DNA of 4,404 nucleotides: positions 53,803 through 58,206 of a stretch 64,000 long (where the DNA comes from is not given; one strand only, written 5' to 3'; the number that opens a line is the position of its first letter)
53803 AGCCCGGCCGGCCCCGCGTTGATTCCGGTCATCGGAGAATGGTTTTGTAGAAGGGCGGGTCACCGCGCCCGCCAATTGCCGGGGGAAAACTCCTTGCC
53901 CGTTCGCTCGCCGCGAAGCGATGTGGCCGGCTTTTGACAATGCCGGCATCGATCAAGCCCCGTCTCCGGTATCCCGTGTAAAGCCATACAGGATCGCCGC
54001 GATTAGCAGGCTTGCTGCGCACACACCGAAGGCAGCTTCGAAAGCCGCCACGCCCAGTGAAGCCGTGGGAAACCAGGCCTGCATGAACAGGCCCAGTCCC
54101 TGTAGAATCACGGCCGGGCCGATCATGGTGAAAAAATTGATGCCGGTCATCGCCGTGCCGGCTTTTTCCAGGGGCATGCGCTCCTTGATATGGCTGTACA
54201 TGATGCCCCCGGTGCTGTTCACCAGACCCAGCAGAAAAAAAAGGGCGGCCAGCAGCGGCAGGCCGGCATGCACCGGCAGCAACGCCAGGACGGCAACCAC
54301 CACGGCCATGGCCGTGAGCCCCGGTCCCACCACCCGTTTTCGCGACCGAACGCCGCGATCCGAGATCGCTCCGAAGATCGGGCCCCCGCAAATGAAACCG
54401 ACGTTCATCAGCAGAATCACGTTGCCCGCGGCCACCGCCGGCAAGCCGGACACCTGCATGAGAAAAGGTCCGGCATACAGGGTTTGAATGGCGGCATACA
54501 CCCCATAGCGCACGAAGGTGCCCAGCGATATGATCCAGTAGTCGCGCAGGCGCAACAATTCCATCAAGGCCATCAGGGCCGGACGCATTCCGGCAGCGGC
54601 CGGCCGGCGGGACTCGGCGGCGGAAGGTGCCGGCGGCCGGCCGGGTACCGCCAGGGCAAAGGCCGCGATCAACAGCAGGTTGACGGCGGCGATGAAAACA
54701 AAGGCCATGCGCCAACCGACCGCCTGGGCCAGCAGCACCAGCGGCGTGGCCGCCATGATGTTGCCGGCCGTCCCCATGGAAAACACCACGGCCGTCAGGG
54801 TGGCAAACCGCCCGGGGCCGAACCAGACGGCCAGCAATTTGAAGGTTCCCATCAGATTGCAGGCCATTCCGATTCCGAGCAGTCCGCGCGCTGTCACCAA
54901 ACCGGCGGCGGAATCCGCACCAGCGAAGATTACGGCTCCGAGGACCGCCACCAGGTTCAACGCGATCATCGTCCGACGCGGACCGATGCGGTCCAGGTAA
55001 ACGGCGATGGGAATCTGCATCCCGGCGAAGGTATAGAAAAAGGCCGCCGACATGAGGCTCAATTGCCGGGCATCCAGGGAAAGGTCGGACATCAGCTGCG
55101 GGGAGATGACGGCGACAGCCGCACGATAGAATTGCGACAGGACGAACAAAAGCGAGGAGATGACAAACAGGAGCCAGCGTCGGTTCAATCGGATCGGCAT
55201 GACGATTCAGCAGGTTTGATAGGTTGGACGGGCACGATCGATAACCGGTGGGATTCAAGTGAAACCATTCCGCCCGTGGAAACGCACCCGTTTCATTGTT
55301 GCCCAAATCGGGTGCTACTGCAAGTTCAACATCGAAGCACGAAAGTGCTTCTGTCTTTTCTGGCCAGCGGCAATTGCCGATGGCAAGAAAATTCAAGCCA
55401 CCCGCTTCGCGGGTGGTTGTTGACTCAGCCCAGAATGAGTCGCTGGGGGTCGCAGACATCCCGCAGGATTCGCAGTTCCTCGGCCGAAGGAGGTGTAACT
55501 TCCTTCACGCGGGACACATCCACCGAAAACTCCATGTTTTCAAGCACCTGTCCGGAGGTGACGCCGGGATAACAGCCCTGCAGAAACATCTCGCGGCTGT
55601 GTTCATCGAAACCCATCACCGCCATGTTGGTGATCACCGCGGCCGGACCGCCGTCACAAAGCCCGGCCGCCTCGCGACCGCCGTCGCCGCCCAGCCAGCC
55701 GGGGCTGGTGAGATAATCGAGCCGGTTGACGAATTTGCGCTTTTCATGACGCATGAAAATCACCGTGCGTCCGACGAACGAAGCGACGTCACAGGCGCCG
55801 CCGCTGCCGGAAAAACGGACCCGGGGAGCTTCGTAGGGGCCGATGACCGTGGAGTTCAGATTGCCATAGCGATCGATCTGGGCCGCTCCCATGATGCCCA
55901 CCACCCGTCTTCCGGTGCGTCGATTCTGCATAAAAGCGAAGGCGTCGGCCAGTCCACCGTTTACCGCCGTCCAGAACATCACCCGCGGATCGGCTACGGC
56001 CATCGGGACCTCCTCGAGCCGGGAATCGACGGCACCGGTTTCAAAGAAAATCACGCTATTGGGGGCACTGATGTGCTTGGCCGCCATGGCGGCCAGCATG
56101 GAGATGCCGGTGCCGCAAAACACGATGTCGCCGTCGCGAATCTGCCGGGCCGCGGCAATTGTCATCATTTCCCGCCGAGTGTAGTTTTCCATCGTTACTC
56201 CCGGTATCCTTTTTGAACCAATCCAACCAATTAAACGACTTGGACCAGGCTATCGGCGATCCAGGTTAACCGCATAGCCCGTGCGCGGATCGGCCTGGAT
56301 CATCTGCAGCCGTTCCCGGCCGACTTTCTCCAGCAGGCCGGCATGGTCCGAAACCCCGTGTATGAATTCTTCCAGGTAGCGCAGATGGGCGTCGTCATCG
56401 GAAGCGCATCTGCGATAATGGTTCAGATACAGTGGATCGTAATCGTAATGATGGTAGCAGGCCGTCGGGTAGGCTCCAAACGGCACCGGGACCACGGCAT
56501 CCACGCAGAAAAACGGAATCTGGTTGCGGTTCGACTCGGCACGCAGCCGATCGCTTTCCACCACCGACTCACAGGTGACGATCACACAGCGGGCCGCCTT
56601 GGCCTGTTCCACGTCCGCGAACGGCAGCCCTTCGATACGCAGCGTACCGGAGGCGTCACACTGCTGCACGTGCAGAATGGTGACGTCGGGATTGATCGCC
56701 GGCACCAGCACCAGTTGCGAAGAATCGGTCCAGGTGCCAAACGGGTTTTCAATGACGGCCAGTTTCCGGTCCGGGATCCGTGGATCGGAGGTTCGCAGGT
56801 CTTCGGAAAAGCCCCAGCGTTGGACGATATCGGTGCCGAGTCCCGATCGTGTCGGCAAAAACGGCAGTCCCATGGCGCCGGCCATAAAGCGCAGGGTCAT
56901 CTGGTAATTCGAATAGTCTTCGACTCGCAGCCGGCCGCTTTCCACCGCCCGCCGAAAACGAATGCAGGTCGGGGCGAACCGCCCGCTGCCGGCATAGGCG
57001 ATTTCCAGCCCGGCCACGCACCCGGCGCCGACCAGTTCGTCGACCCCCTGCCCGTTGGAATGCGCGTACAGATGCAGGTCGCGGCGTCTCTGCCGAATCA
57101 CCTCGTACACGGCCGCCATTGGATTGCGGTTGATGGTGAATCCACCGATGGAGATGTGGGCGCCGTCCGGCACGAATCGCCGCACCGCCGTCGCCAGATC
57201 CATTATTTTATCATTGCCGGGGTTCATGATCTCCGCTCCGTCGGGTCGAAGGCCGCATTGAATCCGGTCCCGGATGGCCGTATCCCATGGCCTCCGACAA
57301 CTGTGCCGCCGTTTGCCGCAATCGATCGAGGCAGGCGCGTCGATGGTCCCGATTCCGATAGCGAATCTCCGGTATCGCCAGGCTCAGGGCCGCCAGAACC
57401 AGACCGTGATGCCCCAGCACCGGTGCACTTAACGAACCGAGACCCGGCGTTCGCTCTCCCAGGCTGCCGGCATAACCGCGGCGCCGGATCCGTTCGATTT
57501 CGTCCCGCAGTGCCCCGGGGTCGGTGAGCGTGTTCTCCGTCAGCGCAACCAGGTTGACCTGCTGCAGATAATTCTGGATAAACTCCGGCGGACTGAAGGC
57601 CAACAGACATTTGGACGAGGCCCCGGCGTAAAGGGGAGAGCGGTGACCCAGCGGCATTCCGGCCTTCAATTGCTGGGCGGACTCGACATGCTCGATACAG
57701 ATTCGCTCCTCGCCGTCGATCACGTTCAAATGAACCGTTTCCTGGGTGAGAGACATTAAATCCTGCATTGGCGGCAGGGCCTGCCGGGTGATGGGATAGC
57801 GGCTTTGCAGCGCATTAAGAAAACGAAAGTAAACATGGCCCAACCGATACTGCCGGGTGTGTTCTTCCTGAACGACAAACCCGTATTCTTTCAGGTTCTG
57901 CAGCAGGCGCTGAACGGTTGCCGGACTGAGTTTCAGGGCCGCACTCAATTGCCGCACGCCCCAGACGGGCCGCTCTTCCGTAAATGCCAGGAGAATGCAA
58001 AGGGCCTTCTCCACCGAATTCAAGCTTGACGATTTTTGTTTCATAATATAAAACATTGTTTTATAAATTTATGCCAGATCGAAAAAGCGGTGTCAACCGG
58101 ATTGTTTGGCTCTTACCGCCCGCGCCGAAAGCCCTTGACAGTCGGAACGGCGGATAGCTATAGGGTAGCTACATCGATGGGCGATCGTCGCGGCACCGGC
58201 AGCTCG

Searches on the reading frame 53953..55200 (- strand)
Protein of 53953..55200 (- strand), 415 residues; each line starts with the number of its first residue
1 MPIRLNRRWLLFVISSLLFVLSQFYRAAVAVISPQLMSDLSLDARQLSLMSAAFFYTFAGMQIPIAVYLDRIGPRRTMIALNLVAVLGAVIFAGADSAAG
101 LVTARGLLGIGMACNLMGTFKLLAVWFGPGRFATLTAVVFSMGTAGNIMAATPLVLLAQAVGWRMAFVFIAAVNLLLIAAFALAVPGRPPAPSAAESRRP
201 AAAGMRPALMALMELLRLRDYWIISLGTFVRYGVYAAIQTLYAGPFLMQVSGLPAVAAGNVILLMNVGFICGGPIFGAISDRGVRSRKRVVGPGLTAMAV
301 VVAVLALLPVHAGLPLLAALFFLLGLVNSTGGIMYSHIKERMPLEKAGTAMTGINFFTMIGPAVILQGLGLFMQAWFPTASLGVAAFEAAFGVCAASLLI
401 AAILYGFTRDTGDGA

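Call 18: search_protein_families(library=pfam, proteins=[window:53953-55200:-])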
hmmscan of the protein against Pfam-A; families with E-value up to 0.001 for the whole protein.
window:53953-55200:- (415 aa): 1 family
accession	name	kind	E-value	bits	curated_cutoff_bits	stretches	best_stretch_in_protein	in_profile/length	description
PF07690.21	MFS_1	-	2.3e-41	142.3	33.4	2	17-364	3-345/347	Major Facilitator Superfamily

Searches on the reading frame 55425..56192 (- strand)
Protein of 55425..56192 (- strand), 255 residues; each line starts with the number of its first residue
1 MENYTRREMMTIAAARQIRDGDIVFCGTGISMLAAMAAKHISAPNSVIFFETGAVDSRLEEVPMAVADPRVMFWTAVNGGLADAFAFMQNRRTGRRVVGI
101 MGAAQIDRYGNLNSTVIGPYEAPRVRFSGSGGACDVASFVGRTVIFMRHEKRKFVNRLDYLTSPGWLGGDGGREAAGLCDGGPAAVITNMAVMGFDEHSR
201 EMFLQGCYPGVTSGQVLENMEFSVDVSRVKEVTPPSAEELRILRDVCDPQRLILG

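Call 18: search_protein_families(library=pfam, proteins=[window:55425-56192:-])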
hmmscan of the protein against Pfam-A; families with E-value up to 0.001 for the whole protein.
window:55425-56192:- (255 aa): 1 family
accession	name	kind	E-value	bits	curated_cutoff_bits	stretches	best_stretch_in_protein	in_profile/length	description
PF01144.29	CoA_trans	-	7.7e-30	104.4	23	1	8-219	2-217/217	Coenzyme A transferase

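Call 37: find_homologous_proteins(query=window:55428-56192:-, max_evalue=1e-60)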
Query window:55428-56192:- (255 aa): 2778 proteins with E <= 1e-60 among 6789 candidates; the best 120 are listed.
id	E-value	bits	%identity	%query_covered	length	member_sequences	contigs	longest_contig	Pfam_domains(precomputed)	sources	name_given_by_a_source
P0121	3.9e-163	559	98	100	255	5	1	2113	PF01144.30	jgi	jgi:glutaconate CoA-transferase subunit B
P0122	5.5e-163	558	98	100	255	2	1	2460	PF01144.30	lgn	-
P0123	1.8e-147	508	89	100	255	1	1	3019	PF01144.30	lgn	-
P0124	4.0e-147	507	88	100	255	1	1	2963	PF01144.30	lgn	-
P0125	1.4e-145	502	88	99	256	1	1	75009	PF01144.30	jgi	-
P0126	5.0e-139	480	83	100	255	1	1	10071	PF01144.30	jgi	jgi:glutaconate CoA-transferase subunit B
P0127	3.4e-138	477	82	100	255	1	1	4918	PF01144.30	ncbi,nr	ncbi:MAG: ketoacid-CoA transferase [Desulfobacterales bacterium]|nr:ketoacid-CoA transferase [Desulf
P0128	9.8e-137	472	81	100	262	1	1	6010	PF01144.30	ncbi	-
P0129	1.1e-136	472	83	100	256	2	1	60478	PF01144.30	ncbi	-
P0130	1.2e-136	472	82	100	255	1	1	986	PF01144.30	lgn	-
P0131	4.0e-136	471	82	100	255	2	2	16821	PF01144.30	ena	-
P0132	2.1e-135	468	82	100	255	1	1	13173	PF01144.30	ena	-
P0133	3.0e-135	468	82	100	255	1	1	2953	PF01144.30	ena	-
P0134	5.8e-135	467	82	100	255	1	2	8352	PF01144.30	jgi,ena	-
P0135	1.2e-134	466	82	100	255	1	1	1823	PF01144.30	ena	-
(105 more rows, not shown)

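Call 38: find_encoding_contigs(protein=P0125, flank=10000, max_places=1)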
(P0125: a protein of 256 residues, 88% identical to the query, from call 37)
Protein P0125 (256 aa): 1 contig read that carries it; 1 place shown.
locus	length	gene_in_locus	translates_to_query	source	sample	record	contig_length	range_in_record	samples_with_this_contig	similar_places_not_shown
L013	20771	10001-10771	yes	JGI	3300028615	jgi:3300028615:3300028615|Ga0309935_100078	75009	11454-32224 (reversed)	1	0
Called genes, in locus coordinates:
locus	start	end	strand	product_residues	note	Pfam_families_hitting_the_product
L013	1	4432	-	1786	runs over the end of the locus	PF00005:ABC_tran (faint), PF00931:NB-ARC (faint), PF01443:Viral_helicase1 (faint), PF01583:APS_kinase (faint), PF02463:SMC_N (faint), PF03193:RsgA_GTPase (faint), PF17755:UvrA_DNA-bind, PF17760:UvrA_inter, +18 more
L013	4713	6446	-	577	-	PF01039:Carboxyl_trans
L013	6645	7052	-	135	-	PF02627:CMD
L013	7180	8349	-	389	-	PF02771:Acyl-CoA_dh_N, PF02770:Acyl-CoA_dh_M, PF00441:Acyl-CoA_dh_1, PF08028:Acyl-CoA_dh_2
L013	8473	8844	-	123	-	-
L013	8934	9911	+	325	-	PF01144:CoA_trans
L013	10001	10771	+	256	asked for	PF01144:CoA_trans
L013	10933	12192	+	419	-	PF07690:MFS_1, PF01306:LacY_symp (faint)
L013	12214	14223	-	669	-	PF06808:DctM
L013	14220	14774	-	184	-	PF08905:DUF1850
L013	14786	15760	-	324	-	PF16868:NMT1_3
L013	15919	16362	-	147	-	-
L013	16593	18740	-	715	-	PF08495:FIST, PF10442:FIST_C, PF07228:SpoIIE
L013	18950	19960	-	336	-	PF04748:Polysacc_deac_2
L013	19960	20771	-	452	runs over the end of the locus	PF22694:CtpB_N-like, PF00595:PDZ, PF13180:PDZ_2, PF17820:PDZ_6, PF03572:Peptidase_S41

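Call 39: find_encoding_contigs(protein=P0122, flank=10000, max_places=2)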
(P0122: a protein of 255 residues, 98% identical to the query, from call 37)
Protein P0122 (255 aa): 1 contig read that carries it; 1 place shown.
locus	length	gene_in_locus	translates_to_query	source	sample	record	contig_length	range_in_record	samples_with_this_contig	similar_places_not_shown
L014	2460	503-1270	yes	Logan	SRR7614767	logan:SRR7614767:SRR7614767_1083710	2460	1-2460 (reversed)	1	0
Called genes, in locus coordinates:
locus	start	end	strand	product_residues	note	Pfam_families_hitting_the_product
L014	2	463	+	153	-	?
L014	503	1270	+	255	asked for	PF01144:CoA_trans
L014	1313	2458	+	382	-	?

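Call 40: find_encoding_contigs(protein=P0121, flank=10000, max_places=3)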
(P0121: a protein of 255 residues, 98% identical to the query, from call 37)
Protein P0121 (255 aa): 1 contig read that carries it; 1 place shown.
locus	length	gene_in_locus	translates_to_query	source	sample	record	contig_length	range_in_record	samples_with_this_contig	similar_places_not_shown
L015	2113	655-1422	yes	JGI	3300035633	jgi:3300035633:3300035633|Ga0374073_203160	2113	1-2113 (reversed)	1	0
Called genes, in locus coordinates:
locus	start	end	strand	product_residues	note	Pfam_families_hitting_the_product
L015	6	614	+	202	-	PF01144:CoA_trans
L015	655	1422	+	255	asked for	PF01144:CoA_trans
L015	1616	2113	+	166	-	?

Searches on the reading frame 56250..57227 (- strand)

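Call 19: search_protein_families(library=pfam, proteins=[window:56250-57227:-], max_evalue=0.01)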
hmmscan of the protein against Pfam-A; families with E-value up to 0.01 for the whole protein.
window:56250-57227:- (325 aa): 1 family
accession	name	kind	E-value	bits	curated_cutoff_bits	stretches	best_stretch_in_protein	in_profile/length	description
PF01144.29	CoA_trans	-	1.5e-27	96.8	23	1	9-246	2-215/217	Coenzyme A transferase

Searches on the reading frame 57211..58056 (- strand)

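Call 19: search_protein_families(library=pfam, proteins=[window:57211-58056:-], max_evalue=0.01)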
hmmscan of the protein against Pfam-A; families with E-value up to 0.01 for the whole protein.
window:57211-58056:- (281 aa): 12 families
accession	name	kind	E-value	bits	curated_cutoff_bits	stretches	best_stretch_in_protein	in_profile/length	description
PF01614.24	IclR_C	-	7.2e-44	149.8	24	1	85-254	5-173/174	Bacterial transcriptional regulator IclR C-terminal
PF09339.16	HTH_IclR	-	1.2e-12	47.9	22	1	14-64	1-51/52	IclR helix-turn-helix domain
PF01325.25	Fe_dep_repress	-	7.5e-05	23.3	26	1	19-64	10-55/60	Iron dependent repressor, N-terminal DNA binding domain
PF12802.13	MarR_2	-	0.00023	21.7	27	1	34-66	23-55/61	MarR family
PF25213.1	HVO_A0261_N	-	0.00046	20.4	35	1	35-72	28-63/86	HVO_A0261 N-terminal domain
PF13412.12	HTH_24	-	0.0012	18.9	21.9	1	35-61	21-47/48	Winged helix-turn-helix DNA-binding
PF01022.26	HTH_5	-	0.0013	19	22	1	34-61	18-45/47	Bacterial regulatory protein, arsR family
PF21980.2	MksE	-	0.0017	19.2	27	0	47-83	126-162/163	Condensin complex protein MksE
PF01978.25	TrmB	-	0.003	17.8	25.6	1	34-67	25-58/68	Sugar-specific transcriptional regulator TrmB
PF13384.12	HTH_23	-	0.0035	17.6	24.6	0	15-59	4-45/50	Homeodomain-like domain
PF08279.18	HTH_11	-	0.0043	17.3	25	0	22-65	6-49/55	HTH domain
PF13730.12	HTH_36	-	0.0044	17.2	25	1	34-61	28-55/55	Helix-turn-helix domain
